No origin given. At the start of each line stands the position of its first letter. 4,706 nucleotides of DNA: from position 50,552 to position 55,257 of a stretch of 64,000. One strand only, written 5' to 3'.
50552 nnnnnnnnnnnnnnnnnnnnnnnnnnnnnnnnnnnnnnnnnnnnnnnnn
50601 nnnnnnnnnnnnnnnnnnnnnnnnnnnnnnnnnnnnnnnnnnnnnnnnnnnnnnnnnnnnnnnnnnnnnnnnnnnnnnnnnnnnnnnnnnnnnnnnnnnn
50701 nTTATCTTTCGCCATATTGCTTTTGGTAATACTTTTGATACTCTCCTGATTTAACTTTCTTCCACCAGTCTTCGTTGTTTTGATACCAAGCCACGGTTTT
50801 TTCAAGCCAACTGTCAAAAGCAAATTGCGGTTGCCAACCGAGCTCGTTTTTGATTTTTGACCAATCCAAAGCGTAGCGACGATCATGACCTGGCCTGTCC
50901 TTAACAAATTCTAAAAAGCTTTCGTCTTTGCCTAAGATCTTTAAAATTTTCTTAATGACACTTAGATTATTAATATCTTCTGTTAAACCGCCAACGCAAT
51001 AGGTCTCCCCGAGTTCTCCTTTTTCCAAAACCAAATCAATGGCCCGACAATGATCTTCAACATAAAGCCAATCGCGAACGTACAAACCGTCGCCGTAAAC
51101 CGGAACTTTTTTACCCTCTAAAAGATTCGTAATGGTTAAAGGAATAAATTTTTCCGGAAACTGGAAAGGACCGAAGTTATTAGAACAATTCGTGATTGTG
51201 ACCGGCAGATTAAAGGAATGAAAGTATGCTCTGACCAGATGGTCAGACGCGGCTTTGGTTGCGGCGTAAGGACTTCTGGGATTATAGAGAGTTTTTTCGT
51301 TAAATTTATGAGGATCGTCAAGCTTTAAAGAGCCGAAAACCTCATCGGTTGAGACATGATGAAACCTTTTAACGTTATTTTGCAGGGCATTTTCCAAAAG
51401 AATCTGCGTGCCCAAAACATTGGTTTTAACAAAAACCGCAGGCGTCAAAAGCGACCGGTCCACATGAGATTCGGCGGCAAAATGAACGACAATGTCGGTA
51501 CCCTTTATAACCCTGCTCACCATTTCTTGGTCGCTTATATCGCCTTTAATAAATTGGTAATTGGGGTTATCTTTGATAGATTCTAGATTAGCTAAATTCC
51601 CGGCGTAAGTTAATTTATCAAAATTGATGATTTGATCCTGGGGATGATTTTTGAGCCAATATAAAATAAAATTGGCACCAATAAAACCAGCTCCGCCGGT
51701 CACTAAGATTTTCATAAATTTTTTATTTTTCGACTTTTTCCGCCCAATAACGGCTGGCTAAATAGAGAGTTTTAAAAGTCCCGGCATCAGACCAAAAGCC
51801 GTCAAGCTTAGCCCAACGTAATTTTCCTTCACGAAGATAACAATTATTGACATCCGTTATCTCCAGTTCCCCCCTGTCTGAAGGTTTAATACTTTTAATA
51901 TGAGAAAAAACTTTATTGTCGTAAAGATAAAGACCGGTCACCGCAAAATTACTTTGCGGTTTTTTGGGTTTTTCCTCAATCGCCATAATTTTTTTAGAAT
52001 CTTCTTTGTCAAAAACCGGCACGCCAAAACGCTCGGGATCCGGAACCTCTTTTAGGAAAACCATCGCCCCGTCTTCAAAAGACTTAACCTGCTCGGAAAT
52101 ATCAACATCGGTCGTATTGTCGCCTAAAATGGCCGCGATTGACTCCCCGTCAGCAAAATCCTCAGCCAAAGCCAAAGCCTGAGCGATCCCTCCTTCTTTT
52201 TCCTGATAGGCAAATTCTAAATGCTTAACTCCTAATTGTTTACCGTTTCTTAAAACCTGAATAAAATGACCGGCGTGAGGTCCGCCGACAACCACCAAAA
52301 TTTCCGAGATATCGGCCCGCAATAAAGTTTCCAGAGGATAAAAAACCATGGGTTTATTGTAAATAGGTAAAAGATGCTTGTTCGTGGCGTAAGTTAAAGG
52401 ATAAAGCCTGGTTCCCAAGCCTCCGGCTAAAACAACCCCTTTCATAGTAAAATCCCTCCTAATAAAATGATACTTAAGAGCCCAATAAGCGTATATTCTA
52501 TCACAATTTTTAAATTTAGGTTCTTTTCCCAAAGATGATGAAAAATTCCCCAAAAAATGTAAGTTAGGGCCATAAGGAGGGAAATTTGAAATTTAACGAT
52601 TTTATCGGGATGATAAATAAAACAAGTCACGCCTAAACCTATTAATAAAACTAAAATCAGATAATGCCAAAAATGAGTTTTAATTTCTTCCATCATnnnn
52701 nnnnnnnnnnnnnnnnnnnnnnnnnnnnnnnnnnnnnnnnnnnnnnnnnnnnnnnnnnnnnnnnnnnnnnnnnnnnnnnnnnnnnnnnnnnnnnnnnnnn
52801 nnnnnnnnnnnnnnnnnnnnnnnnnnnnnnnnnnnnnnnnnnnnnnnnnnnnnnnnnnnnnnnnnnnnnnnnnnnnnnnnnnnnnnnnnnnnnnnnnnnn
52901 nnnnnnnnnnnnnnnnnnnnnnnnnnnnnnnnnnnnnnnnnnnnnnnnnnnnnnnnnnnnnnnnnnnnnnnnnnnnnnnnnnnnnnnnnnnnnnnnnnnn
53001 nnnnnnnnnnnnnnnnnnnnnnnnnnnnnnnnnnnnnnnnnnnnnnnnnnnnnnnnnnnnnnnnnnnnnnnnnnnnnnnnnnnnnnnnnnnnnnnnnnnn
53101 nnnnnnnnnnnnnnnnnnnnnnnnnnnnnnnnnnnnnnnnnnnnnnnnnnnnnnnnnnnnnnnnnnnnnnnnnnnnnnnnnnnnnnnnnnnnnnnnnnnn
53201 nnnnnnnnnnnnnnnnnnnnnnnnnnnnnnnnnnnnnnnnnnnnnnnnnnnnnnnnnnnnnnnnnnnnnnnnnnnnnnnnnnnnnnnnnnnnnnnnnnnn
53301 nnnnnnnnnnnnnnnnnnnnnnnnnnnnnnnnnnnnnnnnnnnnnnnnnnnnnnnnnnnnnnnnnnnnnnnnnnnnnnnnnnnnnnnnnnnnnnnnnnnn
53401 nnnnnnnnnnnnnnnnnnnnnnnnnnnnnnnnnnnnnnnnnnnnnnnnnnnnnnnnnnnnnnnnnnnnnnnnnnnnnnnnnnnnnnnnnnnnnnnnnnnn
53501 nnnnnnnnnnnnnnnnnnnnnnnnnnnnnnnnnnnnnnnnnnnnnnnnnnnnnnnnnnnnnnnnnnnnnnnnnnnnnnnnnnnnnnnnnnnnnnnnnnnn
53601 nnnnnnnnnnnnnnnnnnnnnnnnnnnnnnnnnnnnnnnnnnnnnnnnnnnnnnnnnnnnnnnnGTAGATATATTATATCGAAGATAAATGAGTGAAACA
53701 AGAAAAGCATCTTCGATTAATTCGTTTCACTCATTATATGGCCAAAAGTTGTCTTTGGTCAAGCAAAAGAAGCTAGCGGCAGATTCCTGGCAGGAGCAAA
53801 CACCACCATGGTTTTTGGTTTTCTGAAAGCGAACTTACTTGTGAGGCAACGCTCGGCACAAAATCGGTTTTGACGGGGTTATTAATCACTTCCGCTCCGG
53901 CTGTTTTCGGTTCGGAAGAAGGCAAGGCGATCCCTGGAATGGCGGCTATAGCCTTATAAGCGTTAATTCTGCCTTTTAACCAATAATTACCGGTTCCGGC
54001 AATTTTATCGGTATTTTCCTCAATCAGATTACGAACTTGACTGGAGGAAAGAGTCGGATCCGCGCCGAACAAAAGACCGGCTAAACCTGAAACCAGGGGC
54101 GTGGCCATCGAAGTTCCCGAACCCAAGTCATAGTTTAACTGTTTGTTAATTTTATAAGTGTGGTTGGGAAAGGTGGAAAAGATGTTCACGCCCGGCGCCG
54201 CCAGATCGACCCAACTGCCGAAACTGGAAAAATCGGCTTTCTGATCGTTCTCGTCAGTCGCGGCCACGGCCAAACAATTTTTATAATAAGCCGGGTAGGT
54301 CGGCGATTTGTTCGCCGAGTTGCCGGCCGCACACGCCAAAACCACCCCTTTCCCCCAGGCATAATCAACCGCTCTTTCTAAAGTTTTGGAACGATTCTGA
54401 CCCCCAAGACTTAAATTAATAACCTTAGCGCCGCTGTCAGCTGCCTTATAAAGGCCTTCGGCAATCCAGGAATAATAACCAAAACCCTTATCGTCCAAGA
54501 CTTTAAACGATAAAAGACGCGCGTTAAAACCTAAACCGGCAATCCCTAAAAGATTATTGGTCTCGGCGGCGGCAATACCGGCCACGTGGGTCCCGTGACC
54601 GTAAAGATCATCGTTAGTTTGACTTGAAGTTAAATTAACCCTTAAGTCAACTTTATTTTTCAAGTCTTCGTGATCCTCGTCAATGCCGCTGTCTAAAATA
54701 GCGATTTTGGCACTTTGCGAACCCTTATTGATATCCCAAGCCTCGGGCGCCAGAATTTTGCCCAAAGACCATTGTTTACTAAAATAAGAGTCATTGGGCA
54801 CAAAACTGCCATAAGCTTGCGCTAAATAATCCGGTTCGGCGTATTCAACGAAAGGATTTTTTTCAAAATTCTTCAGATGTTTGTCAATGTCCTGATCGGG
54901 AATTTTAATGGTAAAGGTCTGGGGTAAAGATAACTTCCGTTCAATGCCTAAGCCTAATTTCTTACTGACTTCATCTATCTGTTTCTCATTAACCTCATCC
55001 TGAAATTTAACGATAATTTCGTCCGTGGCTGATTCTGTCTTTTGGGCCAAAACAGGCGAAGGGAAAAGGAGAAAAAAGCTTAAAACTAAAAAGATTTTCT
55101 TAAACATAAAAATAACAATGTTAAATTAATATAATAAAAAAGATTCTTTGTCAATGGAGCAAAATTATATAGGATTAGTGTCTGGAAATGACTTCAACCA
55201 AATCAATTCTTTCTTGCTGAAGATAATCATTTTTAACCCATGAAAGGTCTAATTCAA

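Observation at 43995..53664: Self-contained protein O-glycosylation module led by a CAP-domain surface protein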

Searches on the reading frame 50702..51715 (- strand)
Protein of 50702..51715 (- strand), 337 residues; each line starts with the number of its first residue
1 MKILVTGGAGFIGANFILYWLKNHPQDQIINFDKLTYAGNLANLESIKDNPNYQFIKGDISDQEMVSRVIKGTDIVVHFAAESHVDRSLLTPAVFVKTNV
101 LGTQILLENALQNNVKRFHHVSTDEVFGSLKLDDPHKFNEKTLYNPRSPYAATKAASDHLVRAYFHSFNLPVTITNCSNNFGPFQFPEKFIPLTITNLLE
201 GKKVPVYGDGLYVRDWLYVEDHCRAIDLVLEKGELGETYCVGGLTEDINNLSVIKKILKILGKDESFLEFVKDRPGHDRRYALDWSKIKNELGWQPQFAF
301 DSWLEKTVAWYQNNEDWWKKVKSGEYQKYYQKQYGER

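Call 4: search_protein_families(library=pfam, proteins=[window:50702-51715:-], max_evalue=0.01)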
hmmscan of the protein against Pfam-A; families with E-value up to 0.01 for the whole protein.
window:50702-51715:- (337 aa): 9 families
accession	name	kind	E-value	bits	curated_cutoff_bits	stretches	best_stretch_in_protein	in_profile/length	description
PF16363.11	GDP_Man_Dehyd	-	3.1e-81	273.9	27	1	4-306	1-331/332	GDP-mannose 4,6 dehydratase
PF01370.27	Epimerase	-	1.6e-64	218.1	20.9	1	3-242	1-240/240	NAD dependent epimerase/dehydratase family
PF01073.25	3Beta_HSD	-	4.4e-22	78.9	22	1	4-222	1-221/280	3-beta hydroxysteroid dehydrogenase/isomerase family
PF02719.21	Polysacc_synt_2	-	9.6e-18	64.8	20.2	1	3-125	1-130/293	Polysaccharide biosynthesis protein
PF07993.18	NAD_binding_4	-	6.2e-17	62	20.1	1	5-179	1-206/258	Male sterility protein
PF04321.23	RmlD_sub_bind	-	2.9e-13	50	27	1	1-167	1-142/287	RmlD substrate binding domain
PF13460.12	NAD_binding_10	-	2.1e-09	37.9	27.2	1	40-163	28-133/184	NAD(P)H-binding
PF03435.24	Sacchrp_dh_NADP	-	0.0006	20.6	25.1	1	8-110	5-103/129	Saccharopine dehydrogenase NADP binding domain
PF05368.20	NmrA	-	0.0031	17.6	27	1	2-81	4-78/298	NmrA-like family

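Call 5: search_protein_families(library=ncbifam, proteins=[window:50702-51715:-], max_evalue=0.001)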
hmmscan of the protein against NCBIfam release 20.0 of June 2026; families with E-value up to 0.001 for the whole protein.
window:50702-51715:- (337 aa): 26 families (the best 25 are shown)
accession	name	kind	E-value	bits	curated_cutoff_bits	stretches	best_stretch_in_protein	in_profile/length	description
TIGR01181.1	dTDP_gluc_dehyt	equivalog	9.9e-146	484.9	365.1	1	2-321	1-321/321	dTDP-glucose 4,6-dehydratase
NF007490.0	PRK10084.1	subfamily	4.9e-117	390.9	649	1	1-336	1-359/361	dTDP-glucose 4,6-dehydratase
NF007582.0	PRK10217.1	equivalog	1.4e-109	366.5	698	1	2-327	3-347/355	dTDP-glucose 4,6-dehydratase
TIGR04180.1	EDH_00030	hypoth_equivalog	6.7e-46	156.7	475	1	3-298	1-296/297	NAD-dependent 4,6-dehydratase LegB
TIGR01179.1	galE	equivalog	3.1e-35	121.6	262.3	1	2-315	1-329/332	UDP-glucose 4-epimerase GalE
TIGR02622.1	CDP_4_6_dhtase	equivalog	1.6e-25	90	278.45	1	2-314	6-333/352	CDP-glucose 4,6-dehydratase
TIGR03466.1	HpnA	hypoth_equivalog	4.2e-22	78.4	367.65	1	1-264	1-249/327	hopanoid-associated sugar epimerase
NF011728.1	PRK15181.1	equivalog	1.7e-20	73.3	760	1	3-313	18-339/348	Vi polysaccharide biosynthesis UDP-N-acetylglucosaminuronic acid C-4 epimerase TviC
TIGR03589.1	PseB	equivalog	1.5e-19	70.1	407.75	1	2-143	6-145/324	UDP-N-acetylglucosamine 4,6-dehydratase (inverting)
NF007956.0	PRK10675.1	subfamily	1.7e-18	66.9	394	1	1-159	1-158/338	UDP-glucose 4-epimerase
TIGR02197.1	heptose_epim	equivalog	1.8e-18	66.8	274.6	1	3-265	1-264/316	ADP-glyceromanno-heptose 6-epimerase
NF052578.1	StrlDmthSdmBMthl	equivalog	8.1e-18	65.2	600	1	1-250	1-236/328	sterol demethylase protein SdmB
TIGR01472.1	gmd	equivalog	2.4e-16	59.9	415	1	53-241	56-249/342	GDP-mannose 4,6-dehydratase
NF043036.1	ErythonDh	equivalog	9.8e-16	57.8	325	1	1-164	1-163/321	D-erythronate dehydrogenase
NF042422.1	oxyalk_red_OleD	equivalog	2e-13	50.4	580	1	1-163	1-152/329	2-alkyl-3-oxoalkanoate reductase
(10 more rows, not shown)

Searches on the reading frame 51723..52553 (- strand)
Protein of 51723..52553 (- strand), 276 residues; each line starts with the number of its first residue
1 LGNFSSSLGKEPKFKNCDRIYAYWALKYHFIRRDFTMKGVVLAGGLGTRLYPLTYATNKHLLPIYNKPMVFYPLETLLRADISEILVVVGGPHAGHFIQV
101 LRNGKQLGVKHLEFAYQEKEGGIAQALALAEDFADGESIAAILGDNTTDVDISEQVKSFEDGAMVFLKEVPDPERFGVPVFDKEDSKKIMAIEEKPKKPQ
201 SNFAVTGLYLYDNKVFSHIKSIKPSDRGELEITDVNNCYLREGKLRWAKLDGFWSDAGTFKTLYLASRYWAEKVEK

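Call 4: search_protein_families(library=pfam, proteins=[window:51723-52553:-], max_evalue=0.01)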
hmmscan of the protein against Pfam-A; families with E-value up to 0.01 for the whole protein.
window:51723-52553:- (276 aa): 2 families
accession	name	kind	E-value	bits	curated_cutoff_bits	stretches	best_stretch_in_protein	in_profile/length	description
PF00483.29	NTP_transferase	-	2.9e-53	181.4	21.2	1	38-269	1-241/245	Nucleotidyl transferase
PF12804.13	NTP_transf_3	-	2.1e-08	34.9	27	1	39-145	1-95/160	MobA-like NTP transferase domain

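Call 5: search_protein_families(library=ncbifam, proteins=[window:51723-52553:-], max_evalue=0.001)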
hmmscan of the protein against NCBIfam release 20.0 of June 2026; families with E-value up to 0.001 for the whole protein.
window:51723-52553:- (276 aa): 31 families (the best 25 are shown)
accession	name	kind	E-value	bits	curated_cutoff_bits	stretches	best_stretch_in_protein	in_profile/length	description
TIGR01207.1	rmlA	equivalog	5e-71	239.1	360.65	1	38-269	1-235/286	glucose-1-phosphate thymidylyltransferase RfbA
NF012024.0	PRK15480.1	equivalog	1e-62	211.9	588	1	36-272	3-242/292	glucose-1-phosphate thymidylyltransferase RfbA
TIGR01208.1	rmlA_long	equivalog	8e-62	209.2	320.25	1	38-275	1-239/353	glucose-1-phosphate thymidylyltransferase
TIGR03992.1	Arch_glmU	subfamily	1.7e-44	152.3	292.1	1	37-260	1-217/393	bifunctional sugar-1-phosphate nucleotidylyltransferase/acetyltransferase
NF041313.1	UDPGP_AglF_Halo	equivalog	4.1e-36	124.6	400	1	37-258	1-222/234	UTP--glucose-1-phosphate uridylyltransferase AglF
NF041173.1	Sug_nt_acttase_Thmprot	equivalog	1.2e-32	113.4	600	1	37-259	1-216/405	bifunctional sugar-1-phosphate nucleotidylyltransferase/acetyltransferase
TIGR01099.1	galU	equivalog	1.6e-25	90.2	326.8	2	111-259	95-254/261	UTP--glucose-1-phosphate uridylyltransferase GalU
NF045761.1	NAMPUrTaseMurU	equivalog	3e-18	66.5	250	1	37-264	1-221/226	N-acetylmuramate alpha-1-phosphate uridylyltransferase MurU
NF052502.1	man1P_GTase_Rv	exception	3.3e-17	62.4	440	1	38-224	2-187/352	mannose-1-phosphate guanylyltransferase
NF049965.1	GlMnHpPGnyltfHddC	equivalog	6.3e-13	48.9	300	1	37-220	1-176/221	D-glycero-D-manno-heptose 1-phosphate guanosyltransferase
NF003670.0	PRK05293.1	equivalog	2.6e-12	46.4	470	1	169-266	154-254/382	glucose-1-phosphate adenylyltransferase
TIGR02623.1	G1P_cyt_trans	equivalog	3.8e-12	46.2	300.25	2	130-270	113-245/255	glucose-1-phosphate cytidylyltransferase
NF009928.0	PRK13389.1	equivalog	1.4e-11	44.1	548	1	38-89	10-61/302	UTP--glucose-1-phosphate uridylyltransferase GalU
TIGR02091.1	glgC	equivalog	4.8e-11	42.3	424.9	1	39-267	3-256/364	glucose-1-phosphate adenylyltransferase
TIGR01173.1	glmU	equivalog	9.7e-11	41.1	366.85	1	39-243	3-206/452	bifunctional UDP-N-acetylglucosamine diphosphorylase/glucosamine-1-phosphate N-acetyltransferase GlmU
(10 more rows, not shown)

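Call 76: search_solved_structures(query=window:51723-52445:-, max_evalue=1e-15)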
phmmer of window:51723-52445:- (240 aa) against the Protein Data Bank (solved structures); distinct sequences matched with E-value up to 1e-15: 30.
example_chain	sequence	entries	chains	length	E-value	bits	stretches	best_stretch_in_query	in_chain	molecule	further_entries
3hl3_A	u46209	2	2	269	9.8e-71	241.5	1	1-230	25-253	Glucose-1-phosphate thymidylyltransferase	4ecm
1h5r_A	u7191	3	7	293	4e-61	210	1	2-235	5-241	GLUCOSE-1-PHOSPHATE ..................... | Glucose-1-phosphate thymidylyltransferase 1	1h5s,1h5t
1h5r_B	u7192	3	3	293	5.1e-61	209.7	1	2-235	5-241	GLUCOSE-1-PHOSPHATE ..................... | Glucose-1-phosphate thymidylyltransferase 1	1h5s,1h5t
1h5s_A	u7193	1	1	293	9.7e-61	208.8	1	2-235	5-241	Glucose-1-phosphate thymidylyltransferase 1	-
1mc3_A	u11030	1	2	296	3.2e-60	207.1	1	1-236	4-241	GLUCOSE-1-PHOSPHATE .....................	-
1h5s_D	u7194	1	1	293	3.5e-60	206.9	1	2-235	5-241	Glucose-1-phosphate thymidylyltransferase 1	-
4ho0_A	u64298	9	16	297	8.8e-60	205.6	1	1-239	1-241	Glucose-1-phosphate thymidylyltransferase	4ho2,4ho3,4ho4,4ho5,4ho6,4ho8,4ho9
1iim_A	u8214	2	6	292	6.8e-59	202.7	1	2-235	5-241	glucose-1-phosphate thymidylyltransferase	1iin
3pkp_A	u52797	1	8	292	9.3e-59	202.3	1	2-235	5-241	Glucose-1-phosphate thymidylyltransferase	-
3pkq_A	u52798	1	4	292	9.3e-59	202.3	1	2-235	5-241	Glucose-1-phosphate thymidylyltransferase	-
1mp3_A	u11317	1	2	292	2.9e-58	200.7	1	2-235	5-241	GLUCOSE-1-PHOSPHATE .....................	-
1mp5_A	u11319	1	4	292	4e-58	200.2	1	2-235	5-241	Y177F VARIANT OF S. ENTERICA RmlA BOUND TO UDP-GLUCOSE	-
1mp4_A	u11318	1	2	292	2.3e-57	197.7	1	2-235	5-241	W224H Variant of S. Enterica RmlA Bound to UDP-Glucose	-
1lvw_A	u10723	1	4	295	2.5e-57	197.6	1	1-233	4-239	glucose-1-phosphate thymidylyltransferase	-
5ify_A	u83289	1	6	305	3.3e-57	197.2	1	2-234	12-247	Glucose-1-phosphate thymidylyltransferase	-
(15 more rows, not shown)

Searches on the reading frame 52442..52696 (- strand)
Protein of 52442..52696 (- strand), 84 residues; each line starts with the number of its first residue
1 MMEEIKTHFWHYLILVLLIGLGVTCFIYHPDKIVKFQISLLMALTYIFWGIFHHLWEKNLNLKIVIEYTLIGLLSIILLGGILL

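Call 55: search_protein_families(library=ncbifam, proteins=[window:52442-52696:-], max_evalue=0.01)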
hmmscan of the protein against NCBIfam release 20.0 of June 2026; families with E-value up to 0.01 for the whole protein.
window:52442-52696:- (84 aa): 0 families

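Call 61: search_protein_families(library=pfam, proteins=[window:52442-52696:-], max_evalue=1)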
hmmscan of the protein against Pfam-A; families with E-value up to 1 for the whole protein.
window:52442-52696:- (84 aa): 2 families
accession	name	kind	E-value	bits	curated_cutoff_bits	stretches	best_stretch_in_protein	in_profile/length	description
PF18900.5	DUF5656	-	0.028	14.2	23.3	1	40-79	200-239/242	Protein of unknown function (DUF5656)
PF15817.10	TMEM40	-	0.48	10.6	27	1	8-55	47-94/120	Transmembrane protein 40 family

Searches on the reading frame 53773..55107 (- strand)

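Call 4: search_protein_families(library=pfam, proteins=[window:53773-55107:-], max_evalue=0.01)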
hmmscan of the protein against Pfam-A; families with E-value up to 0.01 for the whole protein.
window:53773-55107:- (444 aa): 2 families
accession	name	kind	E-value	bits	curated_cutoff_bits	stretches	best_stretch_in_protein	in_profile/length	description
PF00082.27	Peptidase_S8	-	9.8e-57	192.9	21.8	1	132-368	3-275/288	Subtilase family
PF22148.1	Fervidolysin_NPro-like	-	1.1e-09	38.9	21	1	23-93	12-81/81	Fervidolysin N-terminal prodomain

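Call 5: search_protein_families(library=ncbifam, proteins=[window:53773-55107:-], max_evalue=0.001)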
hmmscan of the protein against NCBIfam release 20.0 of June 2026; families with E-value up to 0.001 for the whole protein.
window:53773-55107:- (444 aa): 7 families
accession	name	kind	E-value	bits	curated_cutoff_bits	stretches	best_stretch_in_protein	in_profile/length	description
TIGR03921.1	T7SS_mycosin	equivalog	1.4e-58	198.7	278.75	1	121-406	4-305/353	type VII secretion-associated serine protease mycosin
NF033595.1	denti_PrtP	equivalog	9e-43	146.8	300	2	230-401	342-516/606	dentilisin complex serine proteinase subunit PrtP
NF049966.1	QH_SP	equivalog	1.3e-22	80.3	165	1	134-365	1-210/219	subtilisin-like serine protease QhpE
TIGR03895.1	protease_PatA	subfamily_domain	7.6e-16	58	421.05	1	215-399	46-237/606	PatA/PatG family cyanobactin maturation protease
NF040553.1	SGO_0316_fam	subfamily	3.1e-09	35.1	1400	1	165-266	354-466/1486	SGO_0316/SGO_0317 family LPXTG-anchored serine peptidase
NF051851.1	AtpSerPepEprS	equivalog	3.9e-08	31.8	1700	1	108-360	44-331/988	autotransporter serine peptidase EprS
NF042956.1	IteS_antiphage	equivalog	0.00011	20.7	900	0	39-238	171-362/747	S8 family anti-phage peptidase IteS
